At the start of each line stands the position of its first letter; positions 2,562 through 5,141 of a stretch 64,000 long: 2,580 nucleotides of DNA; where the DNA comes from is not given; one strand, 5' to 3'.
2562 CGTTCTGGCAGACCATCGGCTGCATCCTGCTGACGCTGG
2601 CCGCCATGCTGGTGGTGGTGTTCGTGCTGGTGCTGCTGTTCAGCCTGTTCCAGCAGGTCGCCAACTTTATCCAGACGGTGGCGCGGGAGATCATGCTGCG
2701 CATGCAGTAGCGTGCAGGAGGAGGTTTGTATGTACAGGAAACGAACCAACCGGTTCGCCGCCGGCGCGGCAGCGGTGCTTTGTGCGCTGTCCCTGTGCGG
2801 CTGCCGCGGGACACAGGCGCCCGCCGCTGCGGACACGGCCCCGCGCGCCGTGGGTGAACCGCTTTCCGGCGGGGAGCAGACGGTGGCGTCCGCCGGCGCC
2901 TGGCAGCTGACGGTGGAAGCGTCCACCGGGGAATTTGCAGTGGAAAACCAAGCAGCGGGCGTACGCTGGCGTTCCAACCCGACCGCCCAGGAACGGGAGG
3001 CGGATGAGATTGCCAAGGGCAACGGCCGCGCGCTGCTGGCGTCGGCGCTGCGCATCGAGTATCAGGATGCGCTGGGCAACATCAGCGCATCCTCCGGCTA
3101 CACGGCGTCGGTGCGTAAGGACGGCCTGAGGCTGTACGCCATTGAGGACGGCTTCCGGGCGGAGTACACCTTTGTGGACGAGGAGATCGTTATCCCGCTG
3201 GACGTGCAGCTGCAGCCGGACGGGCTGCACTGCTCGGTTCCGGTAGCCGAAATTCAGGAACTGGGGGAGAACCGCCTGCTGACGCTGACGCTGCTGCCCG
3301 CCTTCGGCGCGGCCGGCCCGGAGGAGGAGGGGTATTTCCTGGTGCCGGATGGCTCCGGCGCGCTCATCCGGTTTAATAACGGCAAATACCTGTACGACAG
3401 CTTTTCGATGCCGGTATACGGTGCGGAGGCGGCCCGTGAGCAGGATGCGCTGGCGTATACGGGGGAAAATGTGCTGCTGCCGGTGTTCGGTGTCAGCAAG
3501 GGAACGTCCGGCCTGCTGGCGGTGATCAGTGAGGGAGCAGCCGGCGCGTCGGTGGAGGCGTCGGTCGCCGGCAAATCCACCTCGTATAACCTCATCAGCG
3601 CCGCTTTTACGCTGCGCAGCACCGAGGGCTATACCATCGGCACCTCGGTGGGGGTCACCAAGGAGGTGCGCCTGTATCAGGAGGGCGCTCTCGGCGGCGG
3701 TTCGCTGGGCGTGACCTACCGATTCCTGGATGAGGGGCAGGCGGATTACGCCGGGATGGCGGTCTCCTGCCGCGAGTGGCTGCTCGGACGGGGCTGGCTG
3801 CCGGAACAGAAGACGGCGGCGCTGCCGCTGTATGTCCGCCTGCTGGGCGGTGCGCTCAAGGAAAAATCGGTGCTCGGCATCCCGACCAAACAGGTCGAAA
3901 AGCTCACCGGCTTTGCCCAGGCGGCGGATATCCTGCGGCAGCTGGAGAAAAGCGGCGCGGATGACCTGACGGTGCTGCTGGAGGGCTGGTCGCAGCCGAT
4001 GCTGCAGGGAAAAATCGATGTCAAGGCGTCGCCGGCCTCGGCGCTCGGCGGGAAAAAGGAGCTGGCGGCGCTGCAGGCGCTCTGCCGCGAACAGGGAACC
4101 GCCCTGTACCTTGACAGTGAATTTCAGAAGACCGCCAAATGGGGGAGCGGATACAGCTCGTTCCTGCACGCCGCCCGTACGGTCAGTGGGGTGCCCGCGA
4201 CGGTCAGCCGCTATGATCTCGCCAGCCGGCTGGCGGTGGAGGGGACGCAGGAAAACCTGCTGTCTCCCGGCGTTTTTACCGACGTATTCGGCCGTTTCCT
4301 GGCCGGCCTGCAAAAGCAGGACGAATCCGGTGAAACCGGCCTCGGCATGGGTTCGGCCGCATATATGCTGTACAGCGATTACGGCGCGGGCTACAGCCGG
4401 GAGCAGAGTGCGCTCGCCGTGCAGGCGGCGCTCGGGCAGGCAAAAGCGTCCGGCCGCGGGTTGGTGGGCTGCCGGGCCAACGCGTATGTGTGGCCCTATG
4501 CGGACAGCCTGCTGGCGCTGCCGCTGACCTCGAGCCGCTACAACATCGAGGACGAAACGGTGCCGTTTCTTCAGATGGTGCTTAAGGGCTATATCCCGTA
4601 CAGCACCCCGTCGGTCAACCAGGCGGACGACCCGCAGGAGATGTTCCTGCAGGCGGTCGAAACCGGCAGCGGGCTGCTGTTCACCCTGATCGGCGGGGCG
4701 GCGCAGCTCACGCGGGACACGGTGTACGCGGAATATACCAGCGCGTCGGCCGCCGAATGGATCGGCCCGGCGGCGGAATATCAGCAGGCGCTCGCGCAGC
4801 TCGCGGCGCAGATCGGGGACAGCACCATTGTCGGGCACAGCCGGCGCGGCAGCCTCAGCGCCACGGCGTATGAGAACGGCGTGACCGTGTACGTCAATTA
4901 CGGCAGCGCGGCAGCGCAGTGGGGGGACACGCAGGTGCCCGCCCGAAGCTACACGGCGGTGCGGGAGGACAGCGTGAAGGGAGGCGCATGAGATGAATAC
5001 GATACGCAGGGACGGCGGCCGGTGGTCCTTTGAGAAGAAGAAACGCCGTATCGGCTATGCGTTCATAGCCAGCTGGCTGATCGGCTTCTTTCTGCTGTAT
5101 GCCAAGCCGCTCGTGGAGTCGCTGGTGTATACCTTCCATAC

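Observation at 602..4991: NHL-TPR-Yip1 membrane protein plus DUF5696-like lipoprotein embedded between two ABC transporter gene sets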

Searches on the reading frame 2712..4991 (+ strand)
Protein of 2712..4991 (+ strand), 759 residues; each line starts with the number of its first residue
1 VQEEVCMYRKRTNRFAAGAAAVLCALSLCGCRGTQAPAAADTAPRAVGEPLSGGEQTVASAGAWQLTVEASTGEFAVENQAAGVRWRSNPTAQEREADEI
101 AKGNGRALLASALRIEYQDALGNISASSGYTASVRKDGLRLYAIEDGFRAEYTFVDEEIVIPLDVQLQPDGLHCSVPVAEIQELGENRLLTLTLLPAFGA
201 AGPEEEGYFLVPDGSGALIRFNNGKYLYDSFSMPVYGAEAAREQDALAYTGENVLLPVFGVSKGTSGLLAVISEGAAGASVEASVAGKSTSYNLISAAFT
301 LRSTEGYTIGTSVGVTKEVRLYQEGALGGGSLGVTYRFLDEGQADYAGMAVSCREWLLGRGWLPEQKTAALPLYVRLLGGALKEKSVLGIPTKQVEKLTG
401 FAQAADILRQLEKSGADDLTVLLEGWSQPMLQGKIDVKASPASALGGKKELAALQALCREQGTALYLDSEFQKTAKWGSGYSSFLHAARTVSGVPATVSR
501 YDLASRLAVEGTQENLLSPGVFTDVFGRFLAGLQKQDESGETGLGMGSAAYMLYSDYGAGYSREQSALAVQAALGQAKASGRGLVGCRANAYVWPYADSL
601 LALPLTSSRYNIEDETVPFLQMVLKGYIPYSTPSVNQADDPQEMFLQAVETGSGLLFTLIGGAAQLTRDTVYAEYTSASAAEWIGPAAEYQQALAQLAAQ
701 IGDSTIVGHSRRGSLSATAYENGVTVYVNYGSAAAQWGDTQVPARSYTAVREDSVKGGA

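Call 3: search_protein_families(library=pfam, proteins=[window:2712-4991:+], max_evalue=0.01)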
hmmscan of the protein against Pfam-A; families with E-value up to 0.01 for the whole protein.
window:2712-4991:+ (759 aa): 1 family
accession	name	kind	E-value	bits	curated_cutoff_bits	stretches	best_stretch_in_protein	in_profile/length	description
PF18952.6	DUF5696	-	7.7e-162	540.4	25.6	1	144-747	7-612/612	Family of unknown function (DUF5696)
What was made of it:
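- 2730..4991 (+): DUF5696 lipoprotein (753 aa), copy A. N-terminal beta-sandwich at about 2862-3734 with the invariant PDGSG loop (D207). TIM barrel at about 3747-4694, with D550 in the beta4-alpha4 loop and E607/D608/E609 in the beta6-alpha6 loop. C-terminal beta-sandwich at about 4749-4970. Pfam DUF5696 540 bits (call 3).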

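Call 4: search_protein_families(library=ncbifam, proteins=[window:2712-4991:+], max_evalue=0.01)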
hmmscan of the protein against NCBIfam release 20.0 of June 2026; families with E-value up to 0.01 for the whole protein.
window:2712-4991:+ (759 aa): 0 families

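Call 10: find_homologous_proteins(query=window:2730-4991:+)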
Query window:2730-4991:+ (753 aa): 51 proteins with E <= 0.001 among 8000 candidates.
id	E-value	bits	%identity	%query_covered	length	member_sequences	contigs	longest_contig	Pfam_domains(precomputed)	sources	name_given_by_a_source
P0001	0.0e+0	1639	100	100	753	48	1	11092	PF18952.7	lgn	-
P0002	0.0e+0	1472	89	100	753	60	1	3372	PF18952.7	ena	-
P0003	1.1e-277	941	57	99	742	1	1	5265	PF18952.7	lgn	-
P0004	1.8e-274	931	57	99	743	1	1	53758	PF18952.7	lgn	-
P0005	2.0e-124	435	37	91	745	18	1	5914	PF18952.7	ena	-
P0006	1.7e-122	429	38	90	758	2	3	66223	PF18952.7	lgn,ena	-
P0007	8.6e-122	426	38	90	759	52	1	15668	PF18952.7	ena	-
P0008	1.4e-120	422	36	95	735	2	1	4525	PF18952.7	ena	-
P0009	5.3e-120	420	36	97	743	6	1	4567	PF18952.7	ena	-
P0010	8.1e-119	416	37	90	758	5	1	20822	PF18952.7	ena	-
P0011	4.3e-113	397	36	94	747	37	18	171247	PF18952.7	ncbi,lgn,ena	-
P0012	8.5e-113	396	36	92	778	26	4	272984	PF18952.7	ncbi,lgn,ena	-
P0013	7.4e-104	367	34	97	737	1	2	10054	PF18952.7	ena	-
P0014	3.0e-101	358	32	100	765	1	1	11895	PF18952.7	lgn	-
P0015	4.9e-97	344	33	94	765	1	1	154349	PF18952.7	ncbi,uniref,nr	ncbi:DUF5696 domain-containing protein [Paenibacillus sp. LHD-117]|uniref:DUF5696 domain-containing 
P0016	5.2e-97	344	32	89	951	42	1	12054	PF18952.7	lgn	-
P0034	1.5e-46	177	26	88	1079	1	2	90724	PF19789.7,PF18952.7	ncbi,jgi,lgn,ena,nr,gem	ncbi:MAG: DUF5696 domain-containing protein [Defluviitaleaceae bacterium]|nr:DUF5696 domain-containi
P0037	7.7e-40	155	27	73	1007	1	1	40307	PF18952.7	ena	-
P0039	6.3e-39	152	26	73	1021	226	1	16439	PF18952.7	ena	-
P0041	2.1e-34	137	25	72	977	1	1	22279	PF18952.7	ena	-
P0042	5.0e-34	136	25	62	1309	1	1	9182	PF18952.7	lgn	-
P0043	4.7e-33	133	25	59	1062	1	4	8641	PF18952.7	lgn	-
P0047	2.7e-17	81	25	69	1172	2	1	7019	PF18952.7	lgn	-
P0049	6.4e-17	80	23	78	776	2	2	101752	PF18952.7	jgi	-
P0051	7.0e-13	66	24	75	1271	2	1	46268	PF18952.7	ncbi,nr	ncbi:MAG: hypothetical protein IKD45_03565 [Clostridia bacterium]|nr:hypothetical protein [Clostridi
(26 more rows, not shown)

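Call 17: find_related_loci(query=A1, collection=genome_contigs, flank=10000)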
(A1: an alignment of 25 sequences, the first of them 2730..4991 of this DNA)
Query A1 (753 aa) in genome_contigs; peptide patterns used: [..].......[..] (x = any residue, [..] = any of these).
599 stretches matched a pattern (row limit reached: there are more); 590 encode a relative of the query (tblastn E <= 1e-3); the best 80 are kept; 80 distinct loci.
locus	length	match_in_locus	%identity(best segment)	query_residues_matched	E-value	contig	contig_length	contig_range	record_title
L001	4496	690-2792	37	45-745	3e-115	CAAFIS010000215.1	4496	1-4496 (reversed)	MAG TPA_asm: Clostridia bacterium, isolate HGM12737, WGS project CAAFIS010000000 data, contig: SRS1596791_141_k141_17261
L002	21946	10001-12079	34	50-746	1e-113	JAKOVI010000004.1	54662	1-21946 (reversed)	MAG: Bacillota bacterium isolate JPNG_maxbin.050 k201_220533, whole genome shotgun sequence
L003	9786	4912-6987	33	50-744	1e-109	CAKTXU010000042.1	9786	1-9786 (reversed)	MAG: uncultured Eubacteriales bacterium isolate REFINED_METABAT215_SUBJECT_CONTIGS_1500_ASSEMBLY_K77_MERGED__Pilot_MoBio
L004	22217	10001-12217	35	3-745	2e-108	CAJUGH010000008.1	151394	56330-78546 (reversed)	MAG TPA_asm: uncultured Acetatifactor sp. isolate MGBC132220 genome assembly, contig: MGBC132220.8, whole genome shotgun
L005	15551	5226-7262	34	53-733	2e-107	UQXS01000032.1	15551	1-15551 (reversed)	uncultured Ruminococcus sp. isolate UMGS739 genome assembly, contig: NODE_1613_length_15551_cov_4.005163, whole genome s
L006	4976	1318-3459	29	40-744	4e-106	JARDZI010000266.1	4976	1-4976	MAG: Clostridiales bacterium isolate L_E1_T20_C_bin.95 scaffold_32535, whole genome shotgun sequence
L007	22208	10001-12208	31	2-744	9e-106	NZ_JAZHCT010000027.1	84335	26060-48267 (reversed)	Paenibacillus sp. IITD108 MBFLFMIA_27, whole genome shotgun sequence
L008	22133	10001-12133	34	31-746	1e-105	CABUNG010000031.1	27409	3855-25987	MAG TPA_asm: uncultured Ruminococcaceae bacterium isolate MGYG-HGUT-04159 genome assembly, contig: GUT_GENOME258161_31,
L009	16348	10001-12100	29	43-745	8e-102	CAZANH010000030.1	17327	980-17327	MAG TPA_asm: uncultured Eubacteriales bacterium isolate SRP067234_co1_28 genome assembly, contig: k99_1133411, whole gen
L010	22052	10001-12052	36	58-742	2e-101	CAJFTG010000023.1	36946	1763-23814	Candidatus Avimonas caecicola isolate Chicken_7_mag_176 genome assembly, contig: MAGpy_11413_7_idba_bin_176_fascaffold_1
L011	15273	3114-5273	34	24-749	2e-100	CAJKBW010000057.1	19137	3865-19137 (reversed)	MAG TPA_asm: uncultured Ruminococcaceae bacterium isolate ERR1600664-bin.7 genome assembly, contig: NODE_3052_length_191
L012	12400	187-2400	32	1-741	5e-100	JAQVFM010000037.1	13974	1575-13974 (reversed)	MAG: Oscillospiraceae bacterium isolate STE_159 NODE_10493_length_13974_cov_3.980212_Sandtown_E, whole genome shotgun se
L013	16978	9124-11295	33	16-744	2e-99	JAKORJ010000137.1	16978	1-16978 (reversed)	MAG: Bacillota bacterium isolate all_maxbin.301 k201_1211409, whole genome shotgun sequence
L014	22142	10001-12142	33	34-741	4e-99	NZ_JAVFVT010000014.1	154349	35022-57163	Paenibacillus sp. LHD-117 LHD.117_ctg014, whole genome shotgun sequence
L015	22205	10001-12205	33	9-752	2e-98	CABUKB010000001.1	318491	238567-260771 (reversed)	MAG TPA_asm: uncultured Ruminococcaceae bacterium isolate MGYG-HGUT-04076 genome assembly, contig: GUT_GENOME255824_1, w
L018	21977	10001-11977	34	60-720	2e-96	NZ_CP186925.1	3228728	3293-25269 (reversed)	Ruminococcus callidus strain ATCC 27760 chromosome, complete genome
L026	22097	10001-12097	34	42-744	5e-94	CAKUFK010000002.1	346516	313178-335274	MAG: uncultured Eubacteriales bacterium isolate REFINED_METABAT215_SUBJECT_CONTIGS_1500_ASSEMBLY_K77_MERGED__Pilot_MoBio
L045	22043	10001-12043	30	58-742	5e-96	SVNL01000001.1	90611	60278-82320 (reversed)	MAG: Ruminococcus sp. isolate SIG538 NODE_1245_length_90611_cov_13.633736, whole genome shotgun sequence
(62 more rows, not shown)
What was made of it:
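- The family spans Paenibacillus, Gracilibacillus, Oscillospiraceae and Lachnospiraceae, whose envelope polymers are likely to differ (call 17).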

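Call 24: search_solved_structures(query=A1, max_evalue=1, show_alignments=2)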
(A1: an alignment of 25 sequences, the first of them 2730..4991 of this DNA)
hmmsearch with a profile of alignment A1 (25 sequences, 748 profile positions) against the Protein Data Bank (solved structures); distinct sequences matched with E-value up to 1: 8.
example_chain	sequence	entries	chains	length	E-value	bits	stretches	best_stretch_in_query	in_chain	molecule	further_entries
5opq_A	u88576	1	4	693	1.5e-09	39.8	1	53-98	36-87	3,6-anhydro-D-galactosidase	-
8rzk_A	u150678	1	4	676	1.5e-09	39.8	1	54-98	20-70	Conserved hypothetical periplasmic protein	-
8rzg_A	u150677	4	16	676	1.5e-09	39.8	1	54-98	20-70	Conserved hypothetical periplasmic protein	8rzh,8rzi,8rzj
5wzn_A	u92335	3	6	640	1.9e-05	26.2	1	327-457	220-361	Alpha-N-acetylgalactosaminidase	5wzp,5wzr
5wzq_A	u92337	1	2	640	4.3e-05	25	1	327-457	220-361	Alpha-N-acetylgalactosaminidase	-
3dc0_A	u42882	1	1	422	0.1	13.9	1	436-542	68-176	alpha-amylase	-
6llq_A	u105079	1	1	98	0.22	12.8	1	384-415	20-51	VAL88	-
2n3z_A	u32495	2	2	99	0.23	12.7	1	384-452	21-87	OR446 | De novo designed protein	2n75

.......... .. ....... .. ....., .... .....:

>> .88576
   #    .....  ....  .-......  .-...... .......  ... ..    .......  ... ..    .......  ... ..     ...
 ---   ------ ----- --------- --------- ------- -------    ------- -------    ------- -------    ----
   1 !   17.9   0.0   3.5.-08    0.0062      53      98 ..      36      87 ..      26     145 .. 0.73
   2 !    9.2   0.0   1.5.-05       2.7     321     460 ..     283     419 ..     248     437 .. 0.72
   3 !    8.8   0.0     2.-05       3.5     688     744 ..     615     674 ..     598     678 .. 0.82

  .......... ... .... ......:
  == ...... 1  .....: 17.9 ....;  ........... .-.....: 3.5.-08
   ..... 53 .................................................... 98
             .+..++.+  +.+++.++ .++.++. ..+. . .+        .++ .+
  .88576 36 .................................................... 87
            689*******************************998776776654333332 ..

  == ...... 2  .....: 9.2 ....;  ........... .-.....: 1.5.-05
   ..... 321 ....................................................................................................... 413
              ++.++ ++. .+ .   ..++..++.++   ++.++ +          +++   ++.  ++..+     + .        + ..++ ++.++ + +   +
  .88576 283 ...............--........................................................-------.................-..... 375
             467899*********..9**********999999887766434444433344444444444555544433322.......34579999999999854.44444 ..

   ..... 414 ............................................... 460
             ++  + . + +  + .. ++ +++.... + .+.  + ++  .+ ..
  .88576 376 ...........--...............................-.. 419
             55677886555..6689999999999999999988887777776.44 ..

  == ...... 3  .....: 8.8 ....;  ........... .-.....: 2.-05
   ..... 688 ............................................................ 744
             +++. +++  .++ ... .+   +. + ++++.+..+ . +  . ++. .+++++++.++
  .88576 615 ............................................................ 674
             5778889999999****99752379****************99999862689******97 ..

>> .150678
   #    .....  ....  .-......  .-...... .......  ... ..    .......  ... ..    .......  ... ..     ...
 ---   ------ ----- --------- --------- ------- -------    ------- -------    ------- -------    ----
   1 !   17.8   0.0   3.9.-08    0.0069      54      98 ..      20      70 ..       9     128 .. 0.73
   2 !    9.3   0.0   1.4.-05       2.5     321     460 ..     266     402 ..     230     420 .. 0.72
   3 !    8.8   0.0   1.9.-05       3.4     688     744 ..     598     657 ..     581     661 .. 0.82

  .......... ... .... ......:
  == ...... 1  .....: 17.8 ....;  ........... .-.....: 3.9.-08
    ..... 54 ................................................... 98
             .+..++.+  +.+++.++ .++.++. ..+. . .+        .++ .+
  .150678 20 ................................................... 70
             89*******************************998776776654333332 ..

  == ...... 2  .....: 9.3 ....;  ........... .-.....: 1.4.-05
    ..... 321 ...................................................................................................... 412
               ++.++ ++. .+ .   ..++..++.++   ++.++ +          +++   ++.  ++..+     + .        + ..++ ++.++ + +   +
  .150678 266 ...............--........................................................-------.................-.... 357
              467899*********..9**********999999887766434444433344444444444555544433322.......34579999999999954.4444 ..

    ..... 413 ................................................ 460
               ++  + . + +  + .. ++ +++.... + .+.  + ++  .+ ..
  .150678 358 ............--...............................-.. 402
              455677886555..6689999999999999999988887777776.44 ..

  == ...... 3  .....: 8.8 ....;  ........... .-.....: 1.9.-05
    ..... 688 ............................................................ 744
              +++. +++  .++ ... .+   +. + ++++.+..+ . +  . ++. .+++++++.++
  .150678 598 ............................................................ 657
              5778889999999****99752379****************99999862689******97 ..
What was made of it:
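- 2730..4991 (+): Profile versus PDB sequences E 1.5e-9 (call 24).
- Closest known: GH129 glycosidases. Same: Weak profile similarity (E 1.5e-9 and 1.9e-5; call 24).
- Tried and rejected: Catalytic residues by GH129 alignment: I tried to collect GH129-like sequences for a profile-profile alignment by seeding a homologue search with the 137-residue 5opq segment printed in call 24.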

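Call 29: predict_structure(alignment_id=A1)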
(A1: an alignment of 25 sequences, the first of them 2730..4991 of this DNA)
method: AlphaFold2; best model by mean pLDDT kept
length: 753 residues; sequences in the alignment: 25
mean_pLDDT: 87.8   pTM: 0.88
mean pLDDT of the five models: 87.8, 87.1, 86.2, 85.7, 84.5
residues with pLDDT >= 90: 508; 70-90: 166; 50-70: 43; < 50: 36
segments of 3 or more residues with pLDDT < 50: 1-4, 19-36, 239-244, 748-753
pLDDT, mean of each block of 10 residues (from residue 1): 49 51 37 49 87 93 94 90 92 87 95 91 94 95 97 97 93 94 95 91 91 86 85 70 63 92 95 92 89 89 58 75 88 91 96 93 95 93 89 98 97 95 93 96 97 96 91 86 90 71 79 91 93 91 91 89 94 94 93 93 78 96 96 95 97 94 87 96 96 96 94 97 97 96 74 31
secondary structure, 60 per line:
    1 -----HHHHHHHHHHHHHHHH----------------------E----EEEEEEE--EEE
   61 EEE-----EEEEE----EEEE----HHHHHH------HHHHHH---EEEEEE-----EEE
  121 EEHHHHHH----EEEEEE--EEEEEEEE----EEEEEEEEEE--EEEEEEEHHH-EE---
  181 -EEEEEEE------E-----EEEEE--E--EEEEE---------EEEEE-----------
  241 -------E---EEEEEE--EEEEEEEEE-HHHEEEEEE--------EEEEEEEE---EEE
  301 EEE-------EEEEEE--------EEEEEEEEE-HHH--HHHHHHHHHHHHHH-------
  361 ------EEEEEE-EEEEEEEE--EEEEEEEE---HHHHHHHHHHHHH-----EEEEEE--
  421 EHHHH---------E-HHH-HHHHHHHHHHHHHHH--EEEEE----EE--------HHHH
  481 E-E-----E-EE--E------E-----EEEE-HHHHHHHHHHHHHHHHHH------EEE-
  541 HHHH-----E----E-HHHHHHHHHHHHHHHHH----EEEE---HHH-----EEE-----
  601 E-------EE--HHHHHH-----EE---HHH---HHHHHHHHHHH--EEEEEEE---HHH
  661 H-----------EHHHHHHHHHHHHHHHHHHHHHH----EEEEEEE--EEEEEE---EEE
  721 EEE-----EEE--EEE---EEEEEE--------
elements in order (helices of 4 or more, strands of 3 or more residues): H6-21 E49-55 E58-63 E69-73 E78-81 H86-91 H98-103 E107-112 E118-122 H123-128 E133-138 E141-148 E153-162 E165-171 E182-188 E201-205 E211-215 E225-229 E252-257 E260-268 E273-278 E287-294 E298-303 E311-316 E325-333 H340-353 E367-372 E374-381 E384-391 H395-407 E413-418 H422-425 H441-455 E458-462 H477-480 E508-511 H513-530 E537-539 H541-544 H557-573 E578-581 E593-595 H613-618 H635-645 E648-654 H658-661 H674-695 E700-706 E709-714 E718-723 E729-731 E734-736 E740-745
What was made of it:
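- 2730..4991 (+): AF2 pLDDT 87.8, pTM 0.88 (call 29).
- On CAZy GH129 / GH101 type glycosidases: AF2 model with pLDDT 87.8 (call 29). They sit in the beta4-alpha4 and beta6-alpha6 loops of the model (call 29).
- D550 lies in the beta4-alpha4 loop and 607-609 in the beta6-alpha6 loop of the model (call 29).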

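Call 32: fold_search(model_id=the predicted structure, library=pdb)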
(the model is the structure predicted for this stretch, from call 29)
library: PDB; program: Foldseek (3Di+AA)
matches with E <= 10: 1232; with E <= 0.001: 245
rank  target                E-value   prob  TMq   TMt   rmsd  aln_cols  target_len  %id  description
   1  5opq_A                1.9e-29  1.00  0.62  0.70   6.1       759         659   13  A 3,6-anhydro-D-galactosidase produced by Zobellia galactanivorans. This is an exo-lytic enzyme that hydrolyzes termin (released 2017-11-29)
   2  8rzk_A                7.1e-29  1.00  0.62  0.70   6.3       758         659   13  The Michaelis complex of ZgGH129 D486N from Zobellia galactanivorans with neo-b/k-oligo-carrageenan tetrasaccharide (b (released 2024-07-31)
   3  5opq_D                1.3e-28  1.00  0.62  0.69   6.5       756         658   13  A 3,6-anhydro-D-galactosidase produced by Zobellia galactanivorans. This is an exo-lytic enzyme that hydrolyzes termin (released 2017-11-29)
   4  5wzn_A                2.4e-25  1.00  0.60  0.71   6.9       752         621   13  Alpha-N-acetylgalactosaminidase NagBb from Bifidobacterium bifidum - GalNAc complex (released 2017-06-07)
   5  5wzr_A                8.3e-25  1.00  0.63  0.74   6.4       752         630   14  Alpha-N-acetylgalactosaminidase NagBb from Bifidobacterium bifidum - Gal-NHAc-DNJ complex (released 2017-06-07)
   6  5wzq_B                9.7e-25  1.00  0.60  0.72   7.1       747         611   14  Alpha-N-acetylgalactosaminidase NagBb from Bifidobacterium bifidum - quadruple mutant (released 2017-06-07)
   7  5wzp_A                1.3e-24  1.00  0.58  0.71   7.0       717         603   14  Alpha-N-acetylgalactosaminidase NagBb from Bifidobacterium bifidum - ligand free (released 2017-06-07)
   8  5wzr_B                1.3e-24  1.00  0.60  0.71   6.7       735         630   14  Alpha-N-acetylgalactosaminidase NagBb from Bifidobacterium bifidum - Gal-NHAc-DNJ complex (released 2017-06-07)
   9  5wzq_A                5.4e-24  1.00  0.58  0.70   7.4       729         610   14  Alpha-N-acetylgalactosaminidase NagBb from Bifidobacterium bifidum - quadruple mutant (released 2017-06-07)
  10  5wzn_B                7.4e-24  1.00  0.61  0.73   6.6       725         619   15  Alpha-N-acetylgalactosaminidase NagBb from Bifidobacterium bifidum - GalNAc complex (released 2017-06-07)
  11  5wzp_B                7.7e-24  1.00  0.58  0.71   6.6       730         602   14  Alpha-N-acetylgalactosaminidase NagBb from Bifidobacterium bifidum - ligand free (released 2017-06-07)
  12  6qev_B                3.4e-17  1.00  0.45  0.28   9.2       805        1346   10  EngBF DARPin Fusion 4b B6 (released 2019-11-06)
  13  6sh9_B                1.6e-16  1.00  0.45  0.28   9.1       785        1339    9  EngBF DARPin Fusion 4b D12 (released 2019-11-06)
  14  6qfk_A                4.1e-16  1.00  0.45  0.28   9.0       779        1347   10  EngBF DARPin Fusion 4b G10 (released 2019-11-06)
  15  8a19_A                1.0e-15  1.00  0.44  0.28   9.2       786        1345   10  Structure of a leucinostatin derivative determined by host lattice display : L1E4V1 construct (released 2022-12-07)
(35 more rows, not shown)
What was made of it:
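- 2730..4991 (+): Foldseek ZgGH129 5opq E 1.9e-29 and NagBb TM 0.74 (call 32).
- On CAZy GH129 / GH101 type glycosidases: Foldseek top hits are 5opq, 8rzk and 5wzn-5wzr at E 1e-29 to 1e-24 and TM 0.70-0.74, followed by GH101 (call 32). The single aligned stretches are marginal (i-E 0.006 to 3.5) and identity is 13-15% (calls 24, 32).
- Closest known: GH129 glycosidases. Same: The same three-domain fold over the full length: Foldseek E 1.9e-29 to 1e-24 and TM 0.70-0.74 for GH129, then GH101, GH36 and GH31 (call 32).
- DUF5696 fold: calls 24, 29 and 32.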
